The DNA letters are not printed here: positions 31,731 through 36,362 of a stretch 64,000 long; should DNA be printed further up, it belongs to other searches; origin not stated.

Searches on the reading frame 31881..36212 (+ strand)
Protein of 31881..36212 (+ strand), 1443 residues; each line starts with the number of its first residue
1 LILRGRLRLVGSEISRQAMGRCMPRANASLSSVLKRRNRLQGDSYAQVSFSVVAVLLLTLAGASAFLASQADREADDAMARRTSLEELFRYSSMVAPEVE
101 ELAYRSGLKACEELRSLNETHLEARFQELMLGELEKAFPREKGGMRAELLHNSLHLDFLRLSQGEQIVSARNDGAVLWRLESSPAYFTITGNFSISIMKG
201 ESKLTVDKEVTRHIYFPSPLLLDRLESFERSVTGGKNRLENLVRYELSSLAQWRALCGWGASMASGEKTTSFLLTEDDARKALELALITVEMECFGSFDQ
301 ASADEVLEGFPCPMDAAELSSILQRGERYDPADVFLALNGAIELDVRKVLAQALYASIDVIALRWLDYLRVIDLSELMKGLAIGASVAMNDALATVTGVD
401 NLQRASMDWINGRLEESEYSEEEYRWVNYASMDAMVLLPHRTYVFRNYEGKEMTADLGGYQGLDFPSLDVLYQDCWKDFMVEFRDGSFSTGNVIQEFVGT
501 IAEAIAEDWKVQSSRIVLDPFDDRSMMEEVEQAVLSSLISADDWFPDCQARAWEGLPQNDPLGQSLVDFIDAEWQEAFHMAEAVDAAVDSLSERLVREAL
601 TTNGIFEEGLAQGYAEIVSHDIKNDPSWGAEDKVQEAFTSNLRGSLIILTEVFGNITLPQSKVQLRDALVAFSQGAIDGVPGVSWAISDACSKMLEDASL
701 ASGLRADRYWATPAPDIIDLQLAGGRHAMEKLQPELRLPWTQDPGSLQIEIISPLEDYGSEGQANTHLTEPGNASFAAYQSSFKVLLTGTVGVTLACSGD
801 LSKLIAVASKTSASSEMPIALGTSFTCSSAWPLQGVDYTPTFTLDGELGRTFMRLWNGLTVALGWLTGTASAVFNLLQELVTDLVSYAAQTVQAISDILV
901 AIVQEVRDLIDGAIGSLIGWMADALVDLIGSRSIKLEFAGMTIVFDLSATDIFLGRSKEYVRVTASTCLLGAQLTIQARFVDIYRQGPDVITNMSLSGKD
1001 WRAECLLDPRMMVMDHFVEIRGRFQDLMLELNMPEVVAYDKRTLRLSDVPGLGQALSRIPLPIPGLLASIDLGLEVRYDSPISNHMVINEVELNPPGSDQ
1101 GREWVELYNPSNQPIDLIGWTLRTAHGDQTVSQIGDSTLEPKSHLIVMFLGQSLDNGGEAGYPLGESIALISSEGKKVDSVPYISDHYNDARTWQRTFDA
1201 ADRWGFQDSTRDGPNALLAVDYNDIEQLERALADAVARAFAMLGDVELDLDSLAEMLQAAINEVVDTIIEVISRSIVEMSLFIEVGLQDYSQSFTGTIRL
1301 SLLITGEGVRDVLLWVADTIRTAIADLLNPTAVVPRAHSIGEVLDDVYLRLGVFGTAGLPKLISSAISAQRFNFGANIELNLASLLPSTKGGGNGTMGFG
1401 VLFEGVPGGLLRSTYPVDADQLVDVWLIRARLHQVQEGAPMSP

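Call 58: search_protein_families(library=pfam, proteins=[window:31881-36212:+], max_evalue=0.00001)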
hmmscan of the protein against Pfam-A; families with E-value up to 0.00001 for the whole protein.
window:31881-36212:+ (1443 aa): 1 family
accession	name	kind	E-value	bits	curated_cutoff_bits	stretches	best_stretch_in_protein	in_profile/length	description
PF00932.25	LTD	-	6.4e-13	49.5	34.3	1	1084-1184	6-108/109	Lamin Tail Domain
